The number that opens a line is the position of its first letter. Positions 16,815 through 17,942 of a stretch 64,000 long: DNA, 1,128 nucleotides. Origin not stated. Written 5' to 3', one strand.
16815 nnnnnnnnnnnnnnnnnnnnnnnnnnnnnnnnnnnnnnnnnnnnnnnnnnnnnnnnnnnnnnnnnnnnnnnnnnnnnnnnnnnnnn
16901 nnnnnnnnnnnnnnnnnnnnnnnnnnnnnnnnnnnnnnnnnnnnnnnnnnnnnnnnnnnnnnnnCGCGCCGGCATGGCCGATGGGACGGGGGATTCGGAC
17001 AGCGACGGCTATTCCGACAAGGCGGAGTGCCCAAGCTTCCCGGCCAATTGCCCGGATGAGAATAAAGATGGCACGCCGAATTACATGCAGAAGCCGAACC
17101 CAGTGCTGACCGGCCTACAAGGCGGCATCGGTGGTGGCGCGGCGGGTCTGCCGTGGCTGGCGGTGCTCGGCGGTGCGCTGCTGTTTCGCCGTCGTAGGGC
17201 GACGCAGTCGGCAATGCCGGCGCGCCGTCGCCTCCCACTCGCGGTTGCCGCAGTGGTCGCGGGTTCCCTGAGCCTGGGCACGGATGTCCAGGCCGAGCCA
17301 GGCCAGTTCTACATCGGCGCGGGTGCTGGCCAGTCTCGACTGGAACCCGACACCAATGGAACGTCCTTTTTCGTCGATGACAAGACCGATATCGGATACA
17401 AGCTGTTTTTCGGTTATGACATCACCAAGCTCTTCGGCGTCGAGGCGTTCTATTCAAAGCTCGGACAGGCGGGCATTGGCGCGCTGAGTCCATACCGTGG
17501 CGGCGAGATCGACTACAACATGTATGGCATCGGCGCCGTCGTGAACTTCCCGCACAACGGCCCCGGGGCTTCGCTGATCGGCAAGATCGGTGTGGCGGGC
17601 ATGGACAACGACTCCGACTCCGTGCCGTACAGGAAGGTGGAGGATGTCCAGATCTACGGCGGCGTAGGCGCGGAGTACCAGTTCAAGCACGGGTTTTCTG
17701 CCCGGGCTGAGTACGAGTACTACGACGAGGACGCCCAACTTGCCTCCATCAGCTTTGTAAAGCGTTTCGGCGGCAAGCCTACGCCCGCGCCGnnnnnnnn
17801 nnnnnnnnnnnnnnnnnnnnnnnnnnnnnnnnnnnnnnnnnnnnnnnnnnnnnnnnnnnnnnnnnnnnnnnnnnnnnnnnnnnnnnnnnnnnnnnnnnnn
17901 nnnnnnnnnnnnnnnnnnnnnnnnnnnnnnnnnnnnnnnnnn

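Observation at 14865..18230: Apparent bacterial polyprotein: adhesin + internal GlyGly-CTERM anchor + second signal peptide + complete OmpA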

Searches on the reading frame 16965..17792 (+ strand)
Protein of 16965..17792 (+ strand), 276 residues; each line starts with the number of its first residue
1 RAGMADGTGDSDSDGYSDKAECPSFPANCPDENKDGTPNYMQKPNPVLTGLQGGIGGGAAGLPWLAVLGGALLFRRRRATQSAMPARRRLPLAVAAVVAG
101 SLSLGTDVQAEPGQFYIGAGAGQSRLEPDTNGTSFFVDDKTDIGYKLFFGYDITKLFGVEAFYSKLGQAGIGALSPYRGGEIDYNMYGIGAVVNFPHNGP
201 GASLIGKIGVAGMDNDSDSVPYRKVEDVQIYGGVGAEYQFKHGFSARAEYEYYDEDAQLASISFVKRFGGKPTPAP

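Call 16: find_related_loci(query=A2, collection=genome_contigs, flank=10000)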
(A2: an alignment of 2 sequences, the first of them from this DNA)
Query A2 (271 aa) in genome_contigs; peptide patterns used: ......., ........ (x = any residue, [..] = any of these).
95 stretches matched a pattern; 1 encode a relative of the query (tblastn E <= 1e-3); 1 distinct loci.
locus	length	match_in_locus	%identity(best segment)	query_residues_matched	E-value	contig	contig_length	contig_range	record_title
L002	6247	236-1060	64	1-271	6e-111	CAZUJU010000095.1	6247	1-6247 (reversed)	MAG TPA_asm: uncultured Thiotrichales bacterium isolate SRP072547_co1_8 genome assembly, contig: NODE_27598_length_6247_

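Call 19: find_related_loci(query=A2, collection=metagenome_contigs, flank=6000)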
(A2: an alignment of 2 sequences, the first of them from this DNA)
Query A2 (271 aa) in metagenome_contigs; peptide patterns used: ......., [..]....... (x = any residue, [..] = any of these).
299 stretches matched a pattern, but none encodes a relative of the query by tblastn (E <= 1e-3).

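Call 26: search_protein_representatives(alignment_id=A2)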
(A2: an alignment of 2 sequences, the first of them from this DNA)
Query: 2 sequences, 275 profile positions. Proteins with E-value up to 0.001 (for the whole library): 2129; up to 1e-10: 645; up to 1e-30: 67. The best 150 are listed.
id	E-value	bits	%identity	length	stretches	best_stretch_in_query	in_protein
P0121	4.2e-170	580.5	-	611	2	1-275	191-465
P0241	3.1e-64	233.3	-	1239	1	4-274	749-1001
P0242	1.9e-63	230.7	-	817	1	2-274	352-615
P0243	4.3e-57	209.8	-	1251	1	2-273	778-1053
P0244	3.5e-54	200.3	-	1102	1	6-273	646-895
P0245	6.0e-52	193.0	-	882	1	3-273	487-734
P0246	6.9e-48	179.6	-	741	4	84-274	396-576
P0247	1.2e-47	178.8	-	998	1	35-274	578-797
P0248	1.6e-47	178.4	-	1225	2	4-273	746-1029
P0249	3.7e-46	174.0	-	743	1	87-274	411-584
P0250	1.6e-42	162.0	-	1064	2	45-273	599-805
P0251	8.4e-41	156.4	-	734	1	3-274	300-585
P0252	9.9e-41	156.2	-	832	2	4-273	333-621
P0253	3.8e-40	154.3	-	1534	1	42-273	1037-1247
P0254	2.2e-39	151.8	-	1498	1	46-273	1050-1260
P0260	1.7e-37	145.6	-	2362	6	7-273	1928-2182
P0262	4.9e-37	144.0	-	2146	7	2-274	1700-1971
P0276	3.1e-34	134.8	-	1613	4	6-273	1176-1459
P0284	2.0e-33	132.2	-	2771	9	4-274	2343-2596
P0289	1.1e-32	129.8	-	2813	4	6-275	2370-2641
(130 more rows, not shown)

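Call 41: find_encoding_contigs(protein=P0276, flank=8000, max_places=3)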
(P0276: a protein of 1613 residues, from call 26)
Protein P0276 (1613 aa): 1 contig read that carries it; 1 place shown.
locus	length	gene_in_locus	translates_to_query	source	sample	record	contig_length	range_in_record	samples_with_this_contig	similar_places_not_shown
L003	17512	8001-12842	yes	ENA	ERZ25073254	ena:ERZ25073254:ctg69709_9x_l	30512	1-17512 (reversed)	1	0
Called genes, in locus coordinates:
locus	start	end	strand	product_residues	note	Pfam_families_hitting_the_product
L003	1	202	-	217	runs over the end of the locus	PF06902:Fer4_19, PF09360:zf-CDGSH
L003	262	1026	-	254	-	-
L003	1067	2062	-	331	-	PF00535:Glycos_transf_2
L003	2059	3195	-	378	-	PF00070:Pyr_redox (faint), PF01266:DAO, PF07992:Pyr_redox_2 (faint), PF12831:FAD_oxidored (faint), PF13450:NAD_binding_8 (weak)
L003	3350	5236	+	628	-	-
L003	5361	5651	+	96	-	-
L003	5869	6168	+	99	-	PF01261:AP_endonuc_2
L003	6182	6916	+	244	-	PF00535:Glycos_transf_2, PF10111:Glyco_tranf_2_2 (weak), PF13641:Glyco_tranf_2_3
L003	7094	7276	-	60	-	-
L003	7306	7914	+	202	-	-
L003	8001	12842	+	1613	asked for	PF17803:Cadherin_4, PF17892:Cadherin_5, PF17963:Big_9, PF17803:Cadherin_4, PF17892:Cadherin_5, PF17963:Big_9, PF17803:Cadherin_4, PF17892:Cadherin_5, +18 more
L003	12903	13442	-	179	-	-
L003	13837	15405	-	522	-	PF00474:SSF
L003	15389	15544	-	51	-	-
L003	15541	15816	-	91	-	PF13937:DUF4212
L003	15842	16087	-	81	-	-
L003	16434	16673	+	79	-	-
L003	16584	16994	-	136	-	PF03168:LEA_2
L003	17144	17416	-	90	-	PF10052:DUF2288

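Call 42: search_protein_families(library=ncbifam, proteins=[L003:7306-7914:+, L003:12903-13442:-, L003:3350-5236:+, L003:262-1026:-], max_evalue=0.01)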
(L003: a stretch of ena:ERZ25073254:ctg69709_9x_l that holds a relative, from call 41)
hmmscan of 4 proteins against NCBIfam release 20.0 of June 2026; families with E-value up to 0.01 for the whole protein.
L003:7306-7914:+ (202 aa): 0 families

L003:12903-13442:- (179 aa): 0 families

L003:3350-5236:+ (628 aa): 0 families

L003:262-1026:- (254 aa): 1 family
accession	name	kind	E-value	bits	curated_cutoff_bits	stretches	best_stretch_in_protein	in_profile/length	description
TIGR01179.1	galE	equivalog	0.00091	18.1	262.3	1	8-121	48-157/332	UDP-glucose 4-epimerase GalE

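Call 44: list_cluster_members(proteins=[P0241, P0243, P0244, P0247, P0253, P0260, P0262, P0284, P0276, P0289])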
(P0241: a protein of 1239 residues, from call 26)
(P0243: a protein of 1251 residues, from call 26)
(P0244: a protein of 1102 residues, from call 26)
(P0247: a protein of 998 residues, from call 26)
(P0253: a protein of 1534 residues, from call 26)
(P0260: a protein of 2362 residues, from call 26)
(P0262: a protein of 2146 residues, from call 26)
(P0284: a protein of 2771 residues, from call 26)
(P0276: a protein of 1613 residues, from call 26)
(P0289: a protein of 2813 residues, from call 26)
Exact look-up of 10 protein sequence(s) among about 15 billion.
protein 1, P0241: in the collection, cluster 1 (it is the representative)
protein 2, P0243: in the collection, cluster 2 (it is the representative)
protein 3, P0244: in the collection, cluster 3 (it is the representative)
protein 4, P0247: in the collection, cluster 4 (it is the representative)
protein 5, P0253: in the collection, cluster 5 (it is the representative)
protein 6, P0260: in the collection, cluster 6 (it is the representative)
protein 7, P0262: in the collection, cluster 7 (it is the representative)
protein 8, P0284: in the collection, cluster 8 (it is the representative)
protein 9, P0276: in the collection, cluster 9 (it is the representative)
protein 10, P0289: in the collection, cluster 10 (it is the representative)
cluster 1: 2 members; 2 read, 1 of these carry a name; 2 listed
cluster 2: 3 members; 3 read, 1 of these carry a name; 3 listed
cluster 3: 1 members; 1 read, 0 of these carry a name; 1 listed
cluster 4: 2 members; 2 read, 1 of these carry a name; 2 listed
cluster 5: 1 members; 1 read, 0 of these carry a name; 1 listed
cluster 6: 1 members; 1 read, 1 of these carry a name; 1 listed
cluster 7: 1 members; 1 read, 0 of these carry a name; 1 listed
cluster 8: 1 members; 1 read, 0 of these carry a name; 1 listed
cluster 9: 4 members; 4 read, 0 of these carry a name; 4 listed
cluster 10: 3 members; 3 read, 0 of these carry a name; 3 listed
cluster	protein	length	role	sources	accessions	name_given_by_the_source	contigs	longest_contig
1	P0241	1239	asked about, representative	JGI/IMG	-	OOP family OmpA-OmpF porin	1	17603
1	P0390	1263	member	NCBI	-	-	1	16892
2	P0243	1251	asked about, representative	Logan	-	-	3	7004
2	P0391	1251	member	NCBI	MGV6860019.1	MAG: OmpA family protein [bacterium]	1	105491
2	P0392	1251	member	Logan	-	-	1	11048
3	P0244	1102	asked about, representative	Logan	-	-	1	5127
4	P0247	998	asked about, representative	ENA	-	-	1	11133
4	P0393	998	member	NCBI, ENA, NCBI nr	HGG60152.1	MAG TPA: choice-of-anchor D domain-containing protein [Gammaproteobacteria bacterium] | choice-of-anchor D domain-containing protein [Gammaproteobacteria bacterium]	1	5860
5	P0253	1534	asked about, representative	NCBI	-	-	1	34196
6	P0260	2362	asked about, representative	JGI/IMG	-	outer membrane protein OmpA-like peptidoglycan-associated protein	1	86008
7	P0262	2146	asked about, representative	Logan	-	-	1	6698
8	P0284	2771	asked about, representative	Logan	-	-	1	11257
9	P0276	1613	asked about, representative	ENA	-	-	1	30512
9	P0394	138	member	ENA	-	-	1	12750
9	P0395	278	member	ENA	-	-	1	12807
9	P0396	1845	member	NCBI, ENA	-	-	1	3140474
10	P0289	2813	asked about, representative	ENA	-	-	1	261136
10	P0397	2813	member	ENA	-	-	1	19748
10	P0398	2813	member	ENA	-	-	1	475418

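Call 47: find_homologous_proteins(query=A5, max_evalue=1e-15)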
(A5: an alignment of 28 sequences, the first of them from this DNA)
Query A5 (28 sequences): the 8000 candidates sharing most words with the query were scored; none scored E <= 1e-15.

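Call 51: find_encoding_contigs(protein=P0396, flank=10000, max_places=2)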
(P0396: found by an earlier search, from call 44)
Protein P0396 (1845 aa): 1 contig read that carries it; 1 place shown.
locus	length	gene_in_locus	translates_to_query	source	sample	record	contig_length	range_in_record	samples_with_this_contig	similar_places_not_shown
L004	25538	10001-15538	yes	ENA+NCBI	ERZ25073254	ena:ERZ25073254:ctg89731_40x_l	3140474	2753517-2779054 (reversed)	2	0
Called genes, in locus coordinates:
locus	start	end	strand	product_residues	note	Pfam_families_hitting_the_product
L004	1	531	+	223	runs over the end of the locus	PF06468:Spond_N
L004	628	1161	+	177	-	PF00578:AhpC-TSA, PF08534:Redoxin, PF13905:Thioredoxin_8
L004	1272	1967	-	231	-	PF00230:MIP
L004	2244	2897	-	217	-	PF06902:Fer4_19, PF09360:zf-CDGSH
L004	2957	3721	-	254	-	-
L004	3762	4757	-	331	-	PF00535:Glycos_transf_2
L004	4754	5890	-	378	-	PF00070:Pyr_redox (faint), PF01266:DAO, PF07992:Pyr_redox_2 (faint), PF12831:FAD_oxidored (faint), PF13450:NAD_binding_8 (weak)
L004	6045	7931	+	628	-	-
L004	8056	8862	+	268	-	PF01261:AP_endonuc_2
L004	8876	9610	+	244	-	PF00535:Glycos_transf_2, PF10111:Glyco_tranf_2_2 (weak), PF13641:Glyco_tranf_2_3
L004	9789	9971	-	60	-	-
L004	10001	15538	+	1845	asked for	PF17803:Cadherin_4, PF17892:Cadherin_5, PF17963:Big_9, PF17803:Cadherin_4, PF17892:Cadherin_5, PF17963:Big_9, PF17803:Cadherin_4, PF17892:Cadherin_5, +18 more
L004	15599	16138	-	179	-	-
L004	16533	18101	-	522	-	PF00474:SSF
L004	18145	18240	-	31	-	-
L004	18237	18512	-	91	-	PF13937:DUF4212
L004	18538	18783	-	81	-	-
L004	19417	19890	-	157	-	PF03168:LEA_2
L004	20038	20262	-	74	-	PF10052:DUF2288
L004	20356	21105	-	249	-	PF01564:Spermine_synth, PF13847:Methyltransf_31, PF08241:Methyltransf_11 (weak), PF13649:Methyltransf_25 (weak)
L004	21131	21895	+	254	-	PF01026:TatD_DNase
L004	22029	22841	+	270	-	PF00899:ThiF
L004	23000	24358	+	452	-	PF01547:SBP_bac_1, PF13531:SBP_bac_11, PF13416:SBP_bac_8, PF13343:SBP_bac_6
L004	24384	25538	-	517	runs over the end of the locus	PF00924:MS_channel_2nd, PF00027:cNMP_binding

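Call 52: find_encoding_contigs(protein=P0289, flank=10000, max_places=2)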
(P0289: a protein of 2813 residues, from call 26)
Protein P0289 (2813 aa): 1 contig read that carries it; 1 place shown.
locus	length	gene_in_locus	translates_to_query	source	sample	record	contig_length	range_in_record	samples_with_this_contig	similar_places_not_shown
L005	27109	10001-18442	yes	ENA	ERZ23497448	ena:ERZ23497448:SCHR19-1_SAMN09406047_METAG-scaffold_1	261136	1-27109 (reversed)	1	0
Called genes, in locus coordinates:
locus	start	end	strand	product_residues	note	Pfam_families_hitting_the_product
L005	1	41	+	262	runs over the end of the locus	PF01596:Methyltransf_3 (weak), PF05175:MTS, PF13489:Methyltransf_23 (weak), PF08242:Methyltransf_12 (faint), PF13649:Methyltransf_25 (weak)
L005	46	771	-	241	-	-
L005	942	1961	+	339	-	PF00165:HTH_AraC (faint), PF12833:HTH_18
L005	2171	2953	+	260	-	PF12679:ABC2_membrane_2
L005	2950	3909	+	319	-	PF00005:ABC_tran, PF13304:AAA_21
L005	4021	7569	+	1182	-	PF02811:PHP, PF07733:DNA_pol3_alpha, PF17657:DNA_pol3_finger, PF14579:HHH_6, PF01336:tRNA_anti-codon, PF20914:DNA_pol_IIIA_C (weak)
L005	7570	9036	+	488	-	PF01171:ATP_bind_3, PF09179:TilS, PF11734:TilS_C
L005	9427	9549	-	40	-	-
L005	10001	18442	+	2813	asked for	PF19078:Big_12, PF16403:Bact_surface_Ig-like, PF10548:P22_AR_C (faint), PF21687:T2SSK_1st (faint), PF13505:OMP_b-brl, PF00691:OmpA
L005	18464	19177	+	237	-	PF00072:Response_reg, PF00486:Trans_reg_C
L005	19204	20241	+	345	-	PF01476:LysM, PF04773:FecR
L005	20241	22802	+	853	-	PF05226:CHASE2, PF02518:HATPase_c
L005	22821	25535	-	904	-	PF01909:NTP_transf_2 (weak), PF08335:GlnD_UR_UTase, PF01842:ACT (faint), PF27444:GlnD_3rd, PF01966:HD, PF27446:GlnD_5th, PF26956:ACT_ACR_D1 (faint)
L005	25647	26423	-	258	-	PF00557:Peptidase_M24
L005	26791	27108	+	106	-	?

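Call 81: find_encoding_contigs(protein=P0253, flank=10000, max_places=2)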
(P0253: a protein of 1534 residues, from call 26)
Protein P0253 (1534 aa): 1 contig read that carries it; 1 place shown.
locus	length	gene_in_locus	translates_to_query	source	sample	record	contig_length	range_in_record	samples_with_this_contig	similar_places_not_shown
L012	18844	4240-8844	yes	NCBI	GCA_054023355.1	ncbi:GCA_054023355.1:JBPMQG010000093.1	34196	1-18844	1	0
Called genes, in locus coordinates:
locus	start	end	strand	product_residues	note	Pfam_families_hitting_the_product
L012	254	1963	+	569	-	PF00089:Trypsin, PF00801:PKD (weak), PF18911:PKD_4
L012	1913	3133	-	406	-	-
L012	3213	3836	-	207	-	PF13036:LpoB, PF03783:CsgG (faint)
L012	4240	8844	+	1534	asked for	PF07705:CARDB (faint), PF07610:DUF1573 (faint), PF12371:TMEM131_like_N (faint), PF15780:ASH (weak), PF22544:HYDIN_VesB_CFA65-like_Ig, PF01389:OmpA_membrane (weak), PF13505:OMP_b-brl, PF00691:OmpA, +6 more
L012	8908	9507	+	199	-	PF01726:LexA_DNA_bind, PF09339:HTH_IclR (faint), PF00717:Peptidase_S24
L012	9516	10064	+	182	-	-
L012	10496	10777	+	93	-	-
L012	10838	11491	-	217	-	PF11172:DUF2959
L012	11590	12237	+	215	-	PF11172:DUF2959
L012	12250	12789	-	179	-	PF12019:GspH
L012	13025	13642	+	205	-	PF07963:N_methyl (weak), PF12019:GspH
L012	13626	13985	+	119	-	PF07963:N_methyl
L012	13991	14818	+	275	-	PF07963:N_methyl (weak), PF16074:PilW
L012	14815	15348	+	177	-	PF14341:PilX_N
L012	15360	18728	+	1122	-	PF05567:T4P_PilY1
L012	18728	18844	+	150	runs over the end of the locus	PF07963:N_methyl, PF16732:ComP_DUS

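Call 82: find_encoding_contigs(protein=P0241, flank=10000, max_places=2)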
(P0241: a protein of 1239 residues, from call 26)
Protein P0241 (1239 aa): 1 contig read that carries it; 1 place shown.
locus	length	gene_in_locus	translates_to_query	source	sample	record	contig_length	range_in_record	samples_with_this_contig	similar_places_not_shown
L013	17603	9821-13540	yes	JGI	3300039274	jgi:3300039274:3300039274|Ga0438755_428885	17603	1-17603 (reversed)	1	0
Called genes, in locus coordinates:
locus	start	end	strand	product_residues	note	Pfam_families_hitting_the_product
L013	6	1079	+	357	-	PF00909:Ammonium_transp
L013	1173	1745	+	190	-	PF00293:NUDIX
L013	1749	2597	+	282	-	PF00459:Inositol_P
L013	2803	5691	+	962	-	PF00560:LRR_1 (faint), PF13855:LRR_8, PF00041:fn3 (weak), PF18884:TSP3_bac (weak), PF13505:OMP_b-brl, PF00691:OmpA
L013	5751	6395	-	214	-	PF00089:Trypsin (faint), PF13365:Trypsin_2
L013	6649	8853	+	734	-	PF00580:UvrD-helicase, PF13245:AAA_19, PF13604:AAA_30 (faint), PF13361:UvrD_C, PF13538:UvrD_C_2, PF21196:PcrA_UvrD_tudor (weak)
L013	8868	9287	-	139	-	PF00571:CBS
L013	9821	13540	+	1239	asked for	PF22073:Cep192_D4, PF22544:HYDIN_VesB_CFA65-like_Ig (weak), PF15780:ASH, PF22073:Cep192_D4 (weak), PF22544:HYDIN_VesB_CFA65-like_Ig (weak), PF01389:OmpA_membrane, PF13505:OMP_b-brl, PF00691:OmpA, +7 more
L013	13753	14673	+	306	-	PF02091:tRNA-synt_2e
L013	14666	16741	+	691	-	PF02092:tRNA_synt_2f, PF05746:DALR_1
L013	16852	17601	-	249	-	?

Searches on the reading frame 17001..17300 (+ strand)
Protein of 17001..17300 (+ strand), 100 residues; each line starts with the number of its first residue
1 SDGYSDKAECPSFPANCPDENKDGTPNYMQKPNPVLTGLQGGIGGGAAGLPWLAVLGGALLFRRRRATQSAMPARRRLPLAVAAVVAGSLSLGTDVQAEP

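Call 4: search_protein_families(library=ncbifam, proteins=[window:17001-17300:+], max_evalue=1)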
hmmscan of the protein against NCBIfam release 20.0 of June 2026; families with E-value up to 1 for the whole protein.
window:17001-17300:+ (100 aa): 2 families
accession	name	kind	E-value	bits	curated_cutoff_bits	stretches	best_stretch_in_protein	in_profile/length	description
TIGR03382.1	GC_trans_RRR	domain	0.051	14.2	15.85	1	42-66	6-27/27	MYXO-CTERM sorting domain-containing protein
NF050159.1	CbxsomAssCsoS2Cyan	equivalog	0.088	11.6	1100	1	19-49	554-584/795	alpha-carboxysome scaffolding protein CsoS2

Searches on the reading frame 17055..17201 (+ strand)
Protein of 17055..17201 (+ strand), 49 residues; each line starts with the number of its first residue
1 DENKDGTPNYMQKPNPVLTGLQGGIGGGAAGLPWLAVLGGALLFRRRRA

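Call 39: search_protein_families(library=ncbifam, alignment_id=A4, max_evalue=0.05)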
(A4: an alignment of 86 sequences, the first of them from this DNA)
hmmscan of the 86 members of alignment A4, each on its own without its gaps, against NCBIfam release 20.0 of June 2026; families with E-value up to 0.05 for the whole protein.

A. member 1, seq(49 aa): 3 families
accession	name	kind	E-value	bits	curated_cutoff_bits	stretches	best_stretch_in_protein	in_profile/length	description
TIGR03382.1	GC_trans_RRR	domain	0.0017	18.9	15.85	1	24-48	6-27/27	MYXO-CTERM sorting domain-containing protein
TIGR03501.1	GlyGly_CTERM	domain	0.035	14.9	15.5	0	26-47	1-22/22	GlyGly-CTERM sorting domain-containing protein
NF050159.1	CbxsomAssCsoS2Cyan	equivalog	0.038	12.8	1100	1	4-31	557-584/795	alpha-carboxysome scaffolding protein CsoS2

B. families by the number of members that match (of 86 scanned): 17 families
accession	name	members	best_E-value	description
TIGR03501.1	GlyGly_CTERM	28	8e-05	GlyGly-CTERM sorting domain-containing protein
TIGR03901.2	MYXO-CTERM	20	0.00013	MYXO-CTERM sorting domain-containing protein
NF033191.4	JDVT-CTERM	11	5.1e-12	JDVT-CTERM domain-containing protein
NF038115.1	SVAGG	7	0.0041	SVAGG family GlyGly-CTERM protein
TIGR03382.1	GC_trans_RRR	6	0.0017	MYXO-CTERM sorting domain-containing protein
TIGR01167.1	LPXTG_anchor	5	0.0098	LPXTG cell wall anchor domain-containing protein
NF051874.1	PVV_CTERM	2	0.034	PVV-CTERM domain-containing choice-of-anchor G protein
TIGR04564.1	Synergist_CTERM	1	0.0013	Synerg-CTERM sorting domain-containing protein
NF058571.1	GVDTG_CTERM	1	0.003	GVDTG sorting domain-containing protein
NF040681.2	GPS-CTERM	1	0.0096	GPS-CTERM domain-containing protein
NF033846.1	Rumino_NPXTG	1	0.011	NPXTG-anchored protein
NF004717.0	PRK06061.1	1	0.022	amidase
NF053691.1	BamM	1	0.026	BamM family beta-barrel-assembly machinery protein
NF038112.1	myxo_dep_M36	1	0.028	myxosortase-dependent M36 family metallopeptidase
NF058582.1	Microco_LAVTG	1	0.029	LAVTG motif-containing sortase-dependent surface protein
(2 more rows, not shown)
